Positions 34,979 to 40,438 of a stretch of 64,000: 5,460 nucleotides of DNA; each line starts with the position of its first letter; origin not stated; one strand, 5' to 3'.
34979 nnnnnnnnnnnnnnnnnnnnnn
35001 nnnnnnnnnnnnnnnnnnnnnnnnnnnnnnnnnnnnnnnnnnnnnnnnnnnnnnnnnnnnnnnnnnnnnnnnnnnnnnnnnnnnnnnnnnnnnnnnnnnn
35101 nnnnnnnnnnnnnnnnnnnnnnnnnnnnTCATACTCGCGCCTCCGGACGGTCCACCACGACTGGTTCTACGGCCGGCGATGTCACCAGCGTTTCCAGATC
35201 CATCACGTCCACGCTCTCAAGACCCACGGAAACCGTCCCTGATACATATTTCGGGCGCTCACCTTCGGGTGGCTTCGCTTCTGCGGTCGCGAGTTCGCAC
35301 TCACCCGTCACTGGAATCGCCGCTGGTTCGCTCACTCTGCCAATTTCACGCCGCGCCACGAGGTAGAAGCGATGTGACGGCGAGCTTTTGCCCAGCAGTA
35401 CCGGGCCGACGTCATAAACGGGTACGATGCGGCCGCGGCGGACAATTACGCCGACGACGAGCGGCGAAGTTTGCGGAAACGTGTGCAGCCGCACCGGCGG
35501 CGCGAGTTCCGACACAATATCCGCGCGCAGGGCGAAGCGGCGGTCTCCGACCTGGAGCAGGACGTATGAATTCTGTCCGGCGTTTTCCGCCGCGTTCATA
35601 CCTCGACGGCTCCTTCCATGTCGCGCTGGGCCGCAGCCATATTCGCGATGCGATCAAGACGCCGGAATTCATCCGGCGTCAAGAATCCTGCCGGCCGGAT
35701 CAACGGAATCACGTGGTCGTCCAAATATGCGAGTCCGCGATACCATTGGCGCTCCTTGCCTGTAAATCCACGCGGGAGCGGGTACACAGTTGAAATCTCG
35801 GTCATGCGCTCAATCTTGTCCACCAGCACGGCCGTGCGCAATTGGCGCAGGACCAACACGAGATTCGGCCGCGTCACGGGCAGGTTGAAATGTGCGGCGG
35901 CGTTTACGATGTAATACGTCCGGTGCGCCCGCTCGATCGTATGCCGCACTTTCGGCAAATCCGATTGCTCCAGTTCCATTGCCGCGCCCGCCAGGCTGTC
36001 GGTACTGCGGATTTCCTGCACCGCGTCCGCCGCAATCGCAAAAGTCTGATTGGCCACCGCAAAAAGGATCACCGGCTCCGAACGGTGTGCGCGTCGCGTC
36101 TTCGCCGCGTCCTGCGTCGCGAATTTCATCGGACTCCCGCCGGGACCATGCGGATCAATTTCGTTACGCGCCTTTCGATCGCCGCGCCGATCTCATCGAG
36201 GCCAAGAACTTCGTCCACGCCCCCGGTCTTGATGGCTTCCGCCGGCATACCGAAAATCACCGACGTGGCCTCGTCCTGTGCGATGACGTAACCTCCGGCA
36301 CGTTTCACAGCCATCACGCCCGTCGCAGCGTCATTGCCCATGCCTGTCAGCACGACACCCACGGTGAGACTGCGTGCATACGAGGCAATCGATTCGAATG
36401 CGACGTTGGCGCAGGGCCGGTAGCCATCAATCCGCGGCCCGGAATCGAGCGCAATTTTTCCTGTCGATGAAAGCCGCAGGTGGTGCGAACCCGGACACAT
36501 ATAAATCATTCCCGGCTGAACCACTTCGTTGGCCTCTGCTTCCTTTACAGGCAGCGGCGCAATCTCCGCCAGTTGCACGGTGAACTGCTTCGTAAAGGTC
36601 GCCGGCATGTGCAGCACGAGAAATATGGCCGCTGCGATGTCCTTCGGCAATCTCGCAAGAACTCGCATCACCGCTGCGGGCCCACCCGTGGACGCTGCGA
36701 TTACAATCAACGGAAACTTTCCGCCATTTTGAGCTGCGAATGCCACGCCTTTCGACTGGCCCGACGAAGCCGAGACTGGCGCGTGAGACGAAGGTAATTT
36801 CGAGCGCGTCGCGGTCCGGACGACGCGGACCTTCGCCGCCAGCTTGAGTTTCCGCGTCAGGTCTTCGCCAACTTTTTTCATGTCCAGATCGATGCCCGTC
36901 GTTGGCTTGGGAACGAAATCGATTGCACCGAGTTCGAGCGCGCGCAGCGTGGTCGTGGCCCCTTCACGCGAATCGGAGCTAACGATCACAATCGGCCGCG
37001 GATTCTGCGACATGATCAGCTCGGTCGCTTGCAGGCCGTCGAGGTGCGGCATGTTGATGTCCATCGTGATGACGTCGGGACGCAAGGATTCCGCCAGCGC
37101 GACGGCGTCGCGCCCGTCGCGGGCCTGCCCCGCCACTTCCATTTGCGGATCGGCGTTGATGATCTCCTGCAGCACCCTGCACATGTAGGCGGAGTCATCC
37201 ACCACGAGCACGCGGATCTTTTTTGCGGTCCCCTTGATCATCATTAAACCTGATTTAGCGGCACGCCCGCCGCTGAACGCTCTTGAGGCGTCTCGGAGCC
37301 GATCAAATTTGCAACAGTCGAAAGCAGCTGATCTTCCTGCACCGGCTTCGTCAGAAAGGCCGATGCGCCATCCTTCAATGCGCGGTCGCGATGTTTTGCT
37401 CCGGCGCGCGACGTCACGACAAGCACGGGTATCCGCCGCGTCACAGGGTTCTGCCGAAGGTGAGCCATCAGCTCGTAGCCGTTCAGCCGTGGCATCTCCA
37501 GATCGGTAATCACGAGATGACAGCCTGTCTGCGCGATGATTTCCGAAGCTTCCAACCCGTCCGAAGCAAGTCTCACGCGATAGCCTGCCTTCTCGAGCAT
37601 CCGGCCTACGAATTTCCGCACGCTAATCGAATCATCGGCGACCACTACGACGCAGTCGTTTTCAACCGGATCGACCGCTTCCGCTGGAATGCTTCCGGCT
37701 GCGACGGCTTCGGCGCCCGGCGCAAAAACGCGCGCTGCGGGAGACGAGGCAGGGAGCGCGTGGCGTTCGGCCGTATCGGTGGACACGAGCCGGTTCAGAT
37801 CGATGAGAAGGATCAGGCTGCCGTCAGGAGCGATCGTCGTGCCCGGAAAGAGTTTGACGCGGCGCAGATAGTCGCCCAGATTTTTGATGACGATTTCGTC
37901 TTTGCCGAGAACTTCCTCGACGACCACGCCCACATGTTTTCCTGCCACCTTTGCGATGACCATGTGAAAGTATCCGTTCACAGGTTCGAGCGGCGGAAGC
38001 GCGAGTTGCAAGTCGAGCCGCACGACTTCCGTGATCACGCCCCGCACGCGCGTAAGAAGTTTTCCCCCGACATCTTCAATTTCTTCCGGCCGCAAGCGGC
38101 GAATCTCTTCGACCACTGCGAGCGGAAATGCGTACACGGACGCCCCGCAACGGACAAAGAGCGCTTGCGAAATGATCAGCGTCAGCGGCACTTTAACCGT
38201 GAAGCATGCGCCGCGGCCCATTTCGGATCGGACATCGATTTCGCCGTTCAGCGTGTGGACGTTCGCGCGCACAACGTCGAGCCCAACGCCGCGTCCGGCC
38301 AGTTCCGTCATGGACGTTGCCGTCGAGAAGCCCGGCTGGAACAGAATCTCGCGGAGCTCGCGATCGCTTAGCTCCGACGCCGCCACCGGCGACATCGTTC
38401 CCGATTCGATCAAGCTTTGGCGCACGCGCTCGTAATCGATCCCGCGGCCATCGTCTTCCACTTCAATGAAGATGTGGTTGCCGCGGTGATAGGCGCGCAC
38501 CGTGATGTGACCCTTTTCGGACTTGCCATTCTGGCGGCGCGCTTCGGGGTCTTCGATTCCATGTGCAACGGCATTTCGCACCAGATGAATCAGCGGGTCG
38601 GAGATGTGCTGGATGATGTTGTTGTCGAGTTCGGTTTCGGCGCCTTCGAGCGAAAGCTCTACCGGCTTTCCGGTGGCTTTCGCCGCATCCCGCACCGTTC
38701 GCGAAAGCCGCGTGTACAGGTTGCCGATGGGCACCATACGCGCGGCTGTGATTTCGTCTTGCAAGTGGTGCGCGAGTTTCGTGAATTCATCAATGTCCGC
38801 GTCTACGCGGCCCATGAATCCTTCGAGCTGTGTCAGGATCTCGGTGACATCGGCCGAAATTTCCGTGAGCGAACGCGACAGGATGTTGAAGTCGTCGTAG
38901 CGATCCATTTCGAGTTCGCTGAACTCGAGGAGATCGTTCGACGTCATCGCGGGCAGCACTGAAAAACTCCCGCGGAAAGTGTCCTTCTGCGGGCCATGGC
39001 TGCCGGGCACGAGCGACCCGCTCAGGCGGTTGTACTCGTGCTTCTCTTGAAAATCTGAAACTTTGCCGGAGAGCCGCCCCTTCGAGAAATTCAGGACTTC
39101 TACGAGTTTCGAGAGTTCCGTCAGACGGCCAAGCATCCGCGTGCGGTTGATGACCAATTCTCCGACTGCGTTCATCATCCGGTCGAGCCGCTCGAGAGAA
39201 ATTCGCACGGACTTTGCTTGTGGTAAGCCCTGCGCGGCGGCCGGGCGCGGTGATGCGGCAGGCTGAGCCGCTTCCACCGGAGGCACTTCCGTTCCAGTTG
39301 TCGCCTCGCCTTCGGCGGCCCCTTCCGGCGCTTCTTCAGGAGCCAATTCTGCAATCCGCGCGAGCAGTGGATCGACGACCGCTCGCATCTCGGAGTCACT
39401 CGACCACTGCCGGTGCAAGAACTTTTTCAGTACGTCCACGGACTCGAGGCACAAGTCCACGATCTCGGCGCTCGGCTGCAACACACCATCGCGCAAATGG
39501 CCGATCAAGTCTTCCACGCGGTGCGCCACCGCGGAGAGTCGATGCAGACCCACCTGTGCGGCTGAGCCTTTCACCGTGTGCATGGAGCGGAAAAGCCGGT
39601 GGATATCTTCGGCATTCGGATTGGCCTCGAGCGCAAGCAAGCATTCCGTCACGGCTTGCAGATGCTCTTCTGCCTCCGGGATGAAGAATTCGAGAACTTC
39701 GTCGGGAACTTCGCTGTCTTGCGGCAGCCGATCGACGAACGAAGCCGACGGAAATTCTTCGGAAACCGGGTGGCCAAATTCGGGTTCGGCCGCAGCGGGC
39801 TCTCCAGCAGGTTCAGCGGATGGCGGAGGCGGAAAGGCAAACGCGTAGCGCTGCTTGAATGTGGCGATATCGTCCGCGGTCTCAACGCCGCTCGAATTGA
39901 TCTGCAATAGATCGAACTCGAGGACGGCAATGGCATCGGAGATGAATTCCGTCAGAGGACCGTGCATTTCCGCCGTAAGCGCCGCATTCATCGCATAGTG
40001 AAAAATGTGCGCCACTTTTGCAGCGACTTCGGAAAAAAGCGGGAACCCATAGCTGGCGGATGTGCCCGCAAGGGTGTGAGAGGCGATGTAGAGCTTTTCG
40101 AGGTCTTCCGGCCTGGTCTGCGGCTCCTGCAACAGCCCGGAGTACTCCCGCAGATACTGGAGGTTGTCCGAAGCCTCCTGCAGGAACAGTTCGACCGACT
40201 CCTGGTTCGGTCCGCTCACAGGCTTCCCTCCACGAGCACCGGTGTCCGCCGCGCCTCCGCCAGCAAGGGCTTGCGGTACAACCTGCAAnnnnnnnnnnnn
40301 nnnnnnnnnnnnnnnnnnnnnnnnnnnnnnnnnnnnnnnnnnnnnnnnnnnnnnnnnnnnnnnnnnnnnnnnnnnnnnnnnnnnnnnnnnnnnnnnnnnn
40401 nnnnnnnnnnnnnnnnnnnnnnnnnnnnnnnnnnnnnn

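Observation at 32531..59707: A 27-kb signalling supercluster: two chemosensory pathways, one sigma-54 activator locus and flanking PilZ proteins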

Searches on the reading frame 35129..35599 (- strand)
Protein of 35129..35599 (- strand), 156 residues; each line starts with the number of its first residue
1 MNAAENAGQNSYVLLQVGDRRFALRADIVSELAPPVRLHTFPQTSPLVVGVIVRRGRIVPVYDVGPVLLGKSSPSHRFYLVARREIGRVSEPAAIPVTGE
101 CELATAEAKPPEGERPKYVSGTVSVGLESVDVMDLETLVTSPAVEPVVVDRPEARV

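Call 4: search_protein_families(library=pfam, proteins=[window:35129-35599:-], max_evalue=0.01)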
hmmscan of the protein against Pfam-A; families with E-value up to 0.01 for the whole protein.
window:35129-35599:- (156 aa): 1 family
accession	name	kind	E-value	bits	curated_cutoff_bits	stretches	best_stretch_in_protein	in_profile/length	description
PF01584.24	CheW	-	1.5e-12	47.8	23.5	1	12-141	2-136/138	CheW-like domain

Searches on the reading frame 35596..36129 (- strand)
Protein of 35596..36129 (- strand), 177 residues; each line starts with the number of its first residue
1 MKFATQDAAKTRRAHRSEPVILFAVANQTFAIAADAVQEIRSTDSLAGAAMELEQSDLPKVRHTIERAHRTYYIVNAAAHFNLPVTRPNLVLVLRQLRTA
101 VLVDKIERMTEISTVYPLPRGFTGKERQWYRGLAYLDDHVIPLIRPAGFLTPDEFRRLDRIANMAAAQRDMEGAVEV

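Call 4: search_protein_families(library=pfam, proteins=[window:35596-36129:-], max_evalue=0.01)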
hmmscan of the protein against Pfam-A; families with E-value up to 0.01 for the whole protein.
window:35596-36129:- (177 aa): 1 family
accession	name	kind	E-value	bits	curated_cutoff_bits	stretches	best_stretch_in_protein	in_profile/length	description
PF01584.24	CheW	-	1.4e-08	34.9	23.5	1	20-150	2-134/138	CheW-like domain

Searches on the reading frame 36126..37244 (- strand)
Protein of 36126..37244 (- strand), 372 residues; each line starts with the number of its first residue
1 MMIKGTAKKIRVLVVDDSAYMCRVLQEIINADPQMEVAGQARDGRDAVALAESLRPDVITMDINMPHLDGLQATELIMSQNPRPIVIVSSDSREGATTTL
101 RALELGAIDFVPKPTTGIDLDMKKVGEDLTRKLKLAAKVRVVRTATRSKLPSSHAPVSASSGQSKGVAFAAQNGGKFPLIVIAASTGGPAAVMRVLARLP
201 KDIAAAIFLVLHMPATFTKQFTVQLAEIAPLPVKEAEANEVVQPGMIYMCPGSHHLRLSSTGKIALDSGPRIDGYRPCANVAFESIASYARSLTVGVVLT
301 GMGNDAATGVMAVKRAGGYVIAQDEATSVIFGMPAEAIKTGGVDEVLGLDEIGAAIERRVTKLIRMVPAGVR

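Call 4: search_protein_families(library=pfam, proteins=[window:36126-37244:-], max_evalue=0.01)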
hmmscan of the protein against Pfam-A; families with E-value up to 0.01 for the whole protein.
window:36126-37244:- (372 aa): 2 families
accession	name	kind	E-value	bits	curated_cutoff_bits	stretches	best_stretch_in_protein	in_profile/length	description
PF01339.22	CheB_methylest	-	1.2e-57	194.9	24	1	180-356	1-174/174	CheB methylesterase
PF00072.30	Response_reg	-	2.3e-23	82.9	30.2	1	12-117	1-103/111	Response regulator receiver domain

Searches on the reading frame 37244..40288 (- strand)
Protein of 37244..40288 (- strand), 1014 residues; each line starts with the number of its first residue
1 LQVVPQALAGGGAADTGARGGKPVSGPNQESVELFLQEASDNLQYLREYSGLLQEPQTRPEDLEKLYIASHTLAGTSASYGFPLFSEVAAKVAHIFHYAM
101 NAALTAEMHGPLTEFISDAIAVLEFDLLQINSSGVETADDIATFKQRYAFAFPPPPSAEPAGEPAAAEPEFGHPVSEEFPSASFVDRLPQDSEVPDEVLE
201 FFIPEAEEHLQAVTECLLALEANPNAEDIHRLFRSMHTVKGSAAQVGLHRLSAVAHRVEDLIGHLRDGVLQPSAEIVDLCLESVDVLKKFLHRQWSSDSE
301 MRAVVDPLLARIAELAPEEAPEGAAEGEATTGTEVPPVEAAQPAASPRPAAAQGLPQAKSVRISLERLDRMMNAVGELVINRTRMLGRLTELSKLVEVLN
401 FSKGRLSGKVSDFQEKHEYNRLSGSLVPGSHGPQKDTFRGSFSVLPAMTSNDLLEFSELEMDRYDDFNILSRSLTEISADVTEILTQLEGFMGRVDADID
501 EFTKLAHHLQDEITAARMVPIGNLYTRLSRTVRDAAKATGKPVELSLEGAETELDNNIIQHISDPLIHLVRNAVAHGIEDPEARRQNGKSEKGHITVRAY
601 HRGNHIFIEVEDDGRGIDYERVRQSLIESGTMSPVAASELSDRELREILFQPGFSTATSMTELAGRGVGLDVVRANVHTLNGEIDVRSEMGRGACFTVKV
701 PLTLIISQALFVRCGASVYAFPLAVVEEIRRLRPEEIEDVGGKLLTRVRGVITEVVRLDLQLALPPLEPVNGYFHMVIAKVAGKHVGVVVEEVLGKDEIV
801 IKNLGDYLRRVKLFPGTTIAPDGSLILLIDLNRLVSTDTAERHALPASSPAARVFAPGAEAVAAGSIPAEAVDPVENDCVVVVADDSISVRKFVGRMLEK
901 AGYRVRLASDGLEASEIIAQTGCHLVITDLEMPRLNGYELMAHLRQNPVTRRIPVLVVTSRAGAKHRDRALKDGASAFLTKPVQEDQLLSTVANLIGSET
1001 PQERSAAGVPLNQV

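Call 4: search_protein_families(library=pfam, proteins=[window:37244-40288:-], max_evalue=0.01)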
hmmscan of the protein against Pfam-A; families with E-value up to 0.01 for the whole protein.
window:37244-40288:- (1014 aa): 6 families
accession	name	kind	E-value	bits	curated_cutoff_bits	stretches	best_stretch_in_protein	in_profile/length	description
PF00072.30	Response_reg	-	2.4e-25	89.3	30.2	1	881-992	1-110/111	Response regulator receiver domain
PF01627.28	Hpt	-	5.3e-22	78.3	24.6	2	197-287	1-81/84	Hpt domain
PF02518.31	HATPase_c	-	9.9e-20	71.5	26.4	1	564-703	4-110/111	Histidine kinase-, DNA gyrase B-, and HSP90-like ATPase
PF01584.24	CheW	-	1.3e-19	70.6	23.5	1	708-836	1-135/138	CheW-like domain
PF02895.20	H-kinase_dim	-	6.1e-11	43.1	23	1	359-415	2-63/68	Signal transducing histidine kinase, homodimeric domain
PF20161.5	VpsR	-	0.0055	16.9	23.7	1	880-992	14-120/121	VpsR domain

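Call 63: search_protein_families(library=ncbifam, proteins=[window:37244-40288:-], max_evalue=0.00001)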
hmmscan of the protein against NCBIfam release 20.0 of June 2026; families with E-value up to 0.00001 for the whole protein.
window:37244-40288:- (1014 aa): 93 families (the best 25 are shown)
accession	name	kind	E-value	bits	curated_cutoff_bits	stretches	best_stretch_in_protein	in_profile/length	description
NF041336.1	CheA_Halo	equivalog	2.9e-108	363.3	950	2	495-832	330-664/666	chemotaxis protein CheA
NF007835.0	PRK10547.1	equivalog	3.8e-90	303.4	793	2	503-842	327-664/670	chemotaxis protein CheA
NF011874.0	PRK15347.1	equivalog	2.5e-26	92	852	1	881-991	693-805/921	two component system sensor kinase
NF008099.0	PRK10841.1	equivalog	7.2e-26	90.2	920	1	875-993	821-937/949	two-component system sensor histidine kinase RcsC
TIGR02956.1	TMAO_torS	equivalog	1.9e-23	82.6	676.5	2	871-1005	695-829/967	TMAO reductase system sensor histidine kinase/response regulator TorS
NF008302.0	PRK11091.1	equivalog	1.5e-22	79.6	838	1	894-1004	540-651/779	aerobic respiration two-component sensor histidine kinase ArcB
NF008318.0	PRK11107.1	equivalog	3.4e-21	75.1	890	1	878-999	667-788/920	two-component sensor histidine kinase BarA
NF007135.0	PRK09581.1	equivalog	1.7e-20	73.3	474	1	881-995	5-119/457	PleD family two-component system response regulator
NF041947.1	LuxQ_Vibrio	equivalog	2.2e-18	65.6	1200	2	898-991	742-834/843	quorum-sensing autoinducer 2 sensor kinase/phosphatase LuxQ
NF038297.2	hybrid_HK_HrmK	equivalog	1.3e-17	63.7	725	1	876-993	489-605/607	hybrid histidine kinase/response regulator HrmK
NF006900.1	PRK09390.1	equivalog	1e-16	61.1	255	1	877-1002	3-126/203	response regulator FixJ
NF047793.1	ResRegPgtA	equivalog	1.1e-16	60.7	650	1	876-994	3-119/414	two-component system response regulator PgtA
TIGR02154.1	PhoB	equivalog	1.4e-16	60.5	296.2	1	880-1003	4-127/226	phosphate regulon transcriptional regulator PhoB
NF045944.1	ResRegRpaBCyano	equivalog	2.2e-16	60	330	1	882-996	1-112/229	response regulator transcription factor RpaB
NF047465.1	hybrid_HK_LvrA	exception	3.3e-16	58.5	1200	1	876-996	465-584/819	hybrid histidine kinase/response regulator LvrA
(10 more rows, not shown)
